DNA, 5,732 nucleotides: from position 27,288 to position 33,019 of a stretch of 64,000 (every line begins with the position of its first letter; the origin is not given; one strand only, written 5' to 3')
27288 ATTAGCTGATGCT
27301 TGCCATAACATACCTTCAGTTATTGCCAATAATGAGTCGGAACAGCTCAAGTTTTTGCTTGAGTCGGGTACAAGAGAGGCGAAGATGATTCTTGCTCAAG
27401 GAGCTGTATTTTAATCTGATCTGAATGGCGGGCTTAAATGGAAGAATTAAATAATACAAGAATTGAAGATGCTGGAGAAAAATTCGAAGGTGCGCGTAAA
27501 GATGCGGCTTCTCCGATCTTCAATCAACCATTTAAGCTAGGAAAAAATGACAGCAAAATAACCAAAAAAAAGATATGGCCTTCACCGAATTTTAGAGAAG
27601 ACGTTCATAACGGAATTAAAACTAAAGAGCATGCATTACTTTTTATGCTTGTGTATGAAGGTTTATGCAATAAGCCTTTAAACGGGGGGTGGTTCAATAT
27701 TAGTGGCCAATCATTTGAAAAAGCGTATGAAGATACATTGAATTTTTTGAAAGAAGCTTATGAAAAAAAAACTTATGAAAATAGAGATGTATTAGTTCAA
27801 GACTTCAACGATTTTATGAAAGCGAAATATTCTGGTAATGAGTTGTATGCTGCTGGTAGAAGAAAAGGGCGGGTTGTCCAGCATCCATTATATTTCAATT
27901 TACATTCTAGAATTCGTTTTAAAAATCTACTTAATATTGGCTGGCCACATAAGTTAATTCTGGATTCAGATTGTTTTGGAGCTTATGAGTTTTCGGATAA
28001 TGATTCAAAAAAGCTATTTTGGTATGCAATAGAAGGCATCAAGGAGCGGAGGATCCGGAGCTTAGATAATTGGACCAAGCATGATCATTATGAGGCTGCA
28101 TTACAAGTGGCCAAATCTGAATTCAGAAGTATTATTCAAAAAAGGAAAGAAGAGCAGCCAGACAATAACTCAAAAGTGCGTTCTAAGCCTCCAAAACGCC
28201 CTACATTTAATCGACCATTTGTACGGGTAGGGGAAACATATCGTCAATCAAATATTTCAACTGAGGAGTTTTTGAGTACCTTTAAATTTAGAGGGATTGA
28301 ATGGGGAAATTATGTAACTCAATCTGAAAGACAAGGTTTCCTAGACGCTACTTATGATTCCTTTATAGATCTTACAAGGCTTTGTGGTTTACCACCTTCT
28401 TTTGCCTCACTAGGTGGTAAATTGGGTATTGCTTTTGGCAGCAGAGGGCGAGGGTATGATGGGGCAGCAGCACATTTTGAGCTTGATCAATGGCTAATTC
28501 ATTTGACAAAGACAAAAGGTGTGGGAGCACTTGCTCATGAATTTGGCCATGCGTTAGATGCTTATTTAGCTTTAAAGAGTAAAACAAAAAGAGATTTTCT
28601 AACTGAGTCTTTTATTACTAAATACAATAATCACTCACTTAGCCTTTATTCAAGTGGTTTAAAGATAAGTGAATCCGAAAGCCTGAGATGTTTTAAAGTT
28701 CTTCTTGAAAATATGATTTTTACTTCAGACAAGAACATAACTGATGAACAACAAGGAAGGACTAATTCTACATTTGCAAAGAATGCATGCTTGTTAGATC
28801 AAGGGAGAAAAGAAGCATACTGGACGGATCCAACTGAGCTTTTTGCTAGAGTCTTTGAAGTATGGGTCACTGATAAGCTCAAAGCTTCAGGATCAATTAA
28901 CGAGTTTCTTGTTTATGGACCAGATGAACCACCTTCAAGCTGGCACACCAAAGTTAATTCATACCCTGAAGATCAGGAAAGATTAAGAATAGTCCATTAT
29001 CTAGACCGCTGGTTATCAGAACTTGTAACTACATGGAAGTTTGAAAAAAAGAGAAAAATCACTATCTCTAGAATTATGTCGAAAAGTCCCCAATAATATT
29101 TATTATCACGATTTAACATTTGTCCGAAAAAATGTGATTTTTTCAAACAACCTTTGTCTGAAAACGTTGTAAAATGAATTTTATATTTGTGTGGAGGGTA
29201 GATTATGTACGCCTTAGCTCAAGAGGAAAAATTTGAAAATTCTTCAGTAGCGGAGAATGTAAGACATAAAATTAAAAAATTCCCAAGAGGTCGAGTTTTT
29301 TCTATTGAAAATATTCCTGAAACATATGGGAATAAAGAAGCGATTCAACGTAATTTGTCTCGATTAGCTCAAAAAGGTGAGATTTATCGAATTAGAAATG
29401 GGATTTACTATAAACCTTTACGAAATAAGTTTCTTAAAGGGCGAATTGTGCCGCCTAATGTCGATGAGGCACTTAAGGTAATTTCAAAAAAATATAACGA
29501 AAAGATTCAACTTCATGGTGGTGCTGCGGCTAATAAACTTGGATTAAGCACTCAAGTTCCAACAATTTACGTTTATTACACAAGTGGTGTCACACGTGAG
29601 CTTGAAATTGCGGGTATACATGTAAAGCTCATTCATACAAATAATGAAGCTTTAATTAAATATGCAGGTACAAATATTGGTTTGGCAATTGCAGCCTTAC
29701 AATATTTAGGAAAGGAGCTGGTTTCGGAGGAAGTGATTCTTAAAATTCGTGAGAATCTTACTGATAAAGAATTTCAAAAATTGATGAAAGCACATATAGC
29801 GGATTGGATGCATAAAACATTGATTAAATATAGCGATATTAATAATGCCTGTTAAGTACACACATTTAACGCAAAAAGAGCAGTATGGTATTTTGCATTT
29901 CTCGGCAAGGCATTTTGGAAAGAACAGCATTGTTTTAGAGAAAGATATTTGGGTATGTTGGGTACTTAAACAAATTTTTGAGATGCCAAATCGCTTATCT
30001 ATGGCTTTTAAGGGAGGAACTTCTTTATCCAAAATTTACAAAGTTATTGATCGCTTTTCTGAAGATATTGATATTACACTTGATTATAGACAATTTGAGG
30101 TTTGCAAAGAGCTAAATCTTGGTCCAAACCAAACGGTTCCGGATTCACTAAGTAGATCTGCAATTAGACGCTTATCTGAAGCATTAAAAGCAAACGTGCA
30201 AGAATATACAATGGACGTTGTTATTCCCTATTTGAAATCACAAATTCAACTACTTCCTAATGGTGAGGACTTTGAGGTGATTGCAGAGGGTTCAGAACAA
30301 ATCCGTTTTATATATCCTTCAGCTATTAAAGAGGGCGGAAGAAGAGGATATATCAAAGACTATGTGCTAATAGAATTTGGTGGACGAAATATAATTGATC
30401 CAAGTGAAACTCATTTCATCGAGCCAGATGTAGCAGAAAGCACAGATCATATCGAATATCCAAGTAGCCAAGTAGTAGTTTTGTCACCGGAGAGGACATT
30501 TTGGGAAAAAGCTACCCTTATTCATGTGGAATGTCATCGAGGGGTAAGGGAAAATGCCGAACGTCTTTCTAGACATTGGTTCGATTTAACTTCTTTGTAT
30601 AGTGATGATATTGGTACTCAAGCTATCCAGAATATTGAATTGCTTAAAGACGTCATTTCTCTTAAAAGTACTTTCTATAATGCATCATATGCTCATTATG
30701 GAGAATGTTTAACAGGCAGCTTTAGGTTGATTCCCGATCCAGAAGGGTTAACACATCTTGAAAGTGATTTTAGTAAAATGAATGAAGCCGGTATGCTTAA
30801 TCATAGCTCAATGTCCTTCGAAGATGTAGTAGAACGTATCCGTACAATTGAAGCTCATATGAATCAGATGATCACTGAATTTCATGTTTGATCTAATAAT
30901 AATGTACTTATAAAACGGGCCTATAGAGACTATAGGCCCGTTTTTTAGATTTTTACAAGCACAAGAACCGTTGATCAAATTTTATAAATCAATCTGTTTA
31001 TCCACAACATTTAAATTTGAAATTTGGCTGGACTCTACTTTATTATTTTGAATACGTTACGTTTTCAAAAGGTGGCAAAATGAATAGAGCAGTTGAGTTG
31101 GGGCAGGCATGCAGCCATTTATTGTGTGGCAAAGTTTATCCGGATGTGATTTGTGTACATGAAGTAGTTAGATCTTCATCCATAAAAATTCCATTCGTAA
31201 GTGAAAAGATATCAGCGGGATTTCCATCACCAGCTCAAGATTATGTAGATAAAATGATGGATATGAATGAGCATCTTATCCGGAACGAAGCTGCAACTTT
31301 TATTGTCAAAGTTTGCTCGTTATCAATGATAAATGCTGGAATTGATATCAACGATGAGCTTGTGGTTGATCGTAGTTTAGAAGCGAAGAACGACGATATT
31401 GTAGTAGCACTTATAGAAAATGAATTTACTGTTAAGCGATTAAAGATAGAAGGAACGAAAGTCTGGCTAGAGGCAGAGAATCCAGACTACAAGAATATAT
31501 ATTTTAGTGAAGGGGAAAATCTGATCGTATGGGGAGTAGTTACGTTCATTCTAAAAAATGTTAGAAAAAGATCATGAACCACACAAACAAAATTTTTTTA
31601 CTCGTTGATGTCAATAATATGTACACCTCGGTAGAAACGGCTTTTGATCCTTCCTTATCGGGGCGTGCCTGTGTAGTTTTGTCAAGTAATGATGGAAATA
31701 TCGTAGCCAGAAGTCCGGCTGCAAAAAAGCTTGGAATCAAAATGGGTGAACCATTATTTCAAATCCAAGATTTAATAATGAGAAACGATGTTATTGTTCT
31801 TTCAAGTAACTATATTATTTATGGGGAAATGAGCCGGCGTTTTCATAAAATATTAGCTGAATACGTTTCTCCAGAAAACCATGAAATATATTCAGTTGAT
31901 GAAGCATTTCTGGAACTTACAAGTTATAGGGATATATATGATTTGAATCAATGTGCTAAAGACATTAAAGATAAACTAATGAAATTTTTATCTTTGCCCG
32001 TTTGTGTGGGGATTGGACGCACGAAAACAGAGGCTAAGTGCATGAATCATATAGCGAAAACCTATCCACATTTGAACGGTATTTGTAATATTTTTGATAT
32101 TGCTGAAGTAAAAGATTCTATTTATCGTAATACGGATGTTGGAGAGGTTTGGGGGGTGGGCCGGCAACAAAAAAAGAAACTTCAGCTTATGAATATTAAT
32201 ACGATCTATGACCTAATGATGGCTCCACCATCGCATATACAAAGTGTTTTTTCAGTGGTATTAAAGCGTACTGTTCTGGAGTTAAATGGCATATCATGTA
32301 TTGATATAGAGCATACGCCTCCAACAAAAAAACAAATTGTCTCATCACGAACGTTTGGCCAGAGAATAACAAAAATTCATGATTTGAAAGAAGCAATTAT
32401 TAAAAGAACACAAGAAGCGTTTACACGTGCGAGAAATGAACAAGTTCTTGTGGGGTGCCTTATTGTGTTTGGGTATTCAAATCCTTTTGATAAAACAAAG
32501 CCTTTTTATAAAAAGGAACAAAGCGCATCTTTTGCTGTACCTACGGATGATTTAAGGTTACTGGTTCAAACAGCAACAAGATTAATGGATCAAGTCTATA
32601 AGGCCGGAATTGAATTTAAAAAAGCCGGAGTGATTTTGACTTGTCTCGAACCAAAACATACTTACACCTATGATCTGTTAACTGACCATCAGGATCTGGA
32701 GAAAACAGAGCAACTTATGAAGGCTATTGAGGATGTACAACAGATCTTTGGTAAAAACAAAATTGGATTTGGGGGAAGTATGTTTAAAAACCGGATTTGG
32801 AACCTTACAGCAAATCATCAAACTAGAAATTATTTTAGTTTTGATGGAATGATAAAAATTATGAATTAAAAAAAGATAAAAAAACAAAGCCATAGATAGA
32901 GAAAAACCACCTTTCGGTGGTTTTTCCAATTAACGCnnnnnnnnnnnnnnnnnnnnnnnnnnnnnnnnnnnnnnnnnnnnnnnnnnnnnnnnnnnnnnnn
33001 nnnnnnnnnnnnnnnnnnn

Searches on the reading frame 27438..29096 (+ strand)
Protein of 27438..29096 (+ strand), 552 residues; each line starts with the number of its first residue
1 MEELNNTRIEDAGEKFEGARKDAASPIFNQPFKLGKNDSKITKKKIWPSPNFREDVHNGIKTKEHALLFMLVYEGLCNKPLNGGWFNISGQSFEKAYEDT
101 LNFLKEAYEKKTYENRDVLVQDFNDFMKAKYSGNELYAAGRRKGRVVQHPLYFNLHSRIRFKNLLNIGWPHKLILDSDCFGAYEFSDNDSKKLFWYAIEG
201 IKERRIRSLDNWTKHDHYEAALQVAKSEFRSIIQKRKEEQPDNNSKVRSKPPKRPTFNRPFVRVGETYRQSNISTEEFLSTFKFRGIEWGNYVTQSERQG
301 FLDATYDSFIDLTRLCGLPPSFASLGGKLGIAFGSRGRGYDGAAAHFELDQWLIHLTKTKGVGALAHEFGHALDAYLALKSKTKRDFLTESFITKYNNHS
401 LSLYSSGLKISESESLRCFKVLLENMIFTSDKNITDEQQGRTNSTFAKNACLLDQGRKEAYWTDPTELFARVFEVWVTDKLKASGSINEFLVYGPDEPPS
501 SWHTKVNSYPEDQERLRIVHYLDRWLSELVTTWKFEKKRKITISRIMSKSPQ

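Call 9: search_protein_families(library=pfam, proteins=[window:27438-29096:+], max_evalue=0.01)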
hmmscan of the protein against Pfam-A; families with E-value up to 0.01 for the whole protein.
window:27438-29096:+ (552 aa): 1 family
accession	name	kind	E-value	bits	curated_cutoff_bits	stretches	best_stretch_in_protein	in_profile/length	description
PF18796.6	LPD1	-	5.1e-17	62.1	27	1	453-529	1-74/78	Large polyvalent protein-associated domain 1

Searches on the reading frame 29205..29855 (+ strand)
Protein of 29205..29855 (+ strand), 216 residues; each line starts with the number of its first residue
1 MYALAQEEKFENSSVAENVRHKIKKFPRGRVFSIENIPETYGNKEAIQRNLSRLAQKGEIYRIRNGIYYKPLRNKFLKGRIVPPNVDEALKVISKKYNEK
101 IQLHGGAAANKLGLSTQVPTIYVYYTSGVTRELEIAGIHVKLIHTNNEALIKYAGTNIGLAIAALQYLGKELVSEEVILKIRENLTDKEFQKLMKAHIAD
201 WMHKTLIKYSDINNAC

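Call 9: search_protein_families(library=pfam, proteins=[window:29205-29855:+], max_evalue=0.01)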
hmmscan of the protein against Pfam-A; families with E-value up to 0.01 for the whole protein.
window:29205-29855:+ (216 aa): 2 families
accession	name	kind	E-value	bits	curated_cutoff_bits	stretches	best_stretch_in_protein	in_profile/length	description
PF19570.5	DUF6088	-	1.3e-27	97.1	25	1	19-190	2-169/172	Family of unknown function (DUF6088)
PF13338.12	AbiEi_4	-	0.0019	18.7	25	1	41-68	28-46/49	Transcriptional regulator, AbiEi antitoxin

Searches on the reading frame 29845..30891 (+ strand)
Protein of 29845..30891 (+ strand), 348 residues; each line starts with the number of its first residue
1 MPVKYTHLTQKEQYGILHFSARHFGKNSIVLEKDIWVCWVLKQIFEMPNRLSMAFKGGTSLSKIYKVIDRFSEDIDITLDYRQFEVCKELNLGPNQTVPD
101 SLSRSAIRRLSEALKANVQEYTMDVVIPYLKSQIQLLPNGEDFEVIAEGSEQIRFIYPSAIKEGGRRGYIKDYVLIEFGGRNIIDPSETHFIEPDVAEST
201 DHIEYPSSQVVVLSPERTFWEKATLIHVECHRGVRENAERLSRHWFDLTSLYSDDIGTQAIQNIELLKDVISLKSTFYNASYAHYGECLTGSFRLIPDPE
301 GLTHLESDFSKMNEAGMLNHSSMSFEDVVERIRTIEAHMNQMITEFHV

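Call 9: search_protein_families(library=pfam, proteins=[window:29845-30891:+], max_evalue=0.01)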
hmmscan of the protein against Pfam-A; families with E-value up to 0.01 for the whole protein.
window:29845-30891:+ (348 aa): 1 family
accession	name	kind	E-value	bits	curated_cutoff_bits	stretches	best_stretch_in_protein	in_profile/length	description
PF08843.17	AbiEii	-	1.1e-33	117.6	22.5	1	41-330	3-237/238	Nucleotidyl transferase AbiEii toxin, Type IV TA system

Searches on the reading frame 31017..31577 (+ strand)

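Call 9: search_protein_families(library=pfam, proteins=[window:31017-31577:+], max_evalue=0.01)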
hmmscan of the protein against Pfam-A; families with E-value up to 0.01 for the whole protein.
window:31017-31577:+ (186 aa): 1 family
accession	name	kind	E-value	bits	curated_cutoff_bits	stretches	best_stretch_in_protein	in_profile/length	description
PF00717.28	Peptidase_S24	-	8.7e-27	93.6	23.3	1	59-175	1-115/116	Peptidase S24-like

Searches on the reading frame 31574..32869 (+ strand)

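Call 9: search_protein_families(library=pfam, proteins=[window:31574-32869:+], max_evalue=0.01)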
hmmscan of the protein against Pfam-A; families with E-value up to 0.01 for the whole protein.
window:31574-32869:+ (431 aa): 4 families
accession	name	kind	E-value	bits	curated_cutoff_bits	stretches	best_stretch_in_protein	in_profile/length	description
PF00817.25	IMS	-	4.2e-32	111.5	23.2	1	11-157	1-146/148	impB/mucB/samB family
PF11799.13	IMS_C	-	5.8e-15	56.1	20.7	1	252-365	1-106/109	impB/mucB/samB family C-terminal domain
PF21999.2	IMS_HHH_1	-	4.5e-06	27.5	27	1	194-227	5-38/53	DNA polymerase-iota, thumb domain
PF13438.11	DUF4113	-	0.0023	18.4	24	1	379-420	1-41/51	Domain of unknown function (DUF4113)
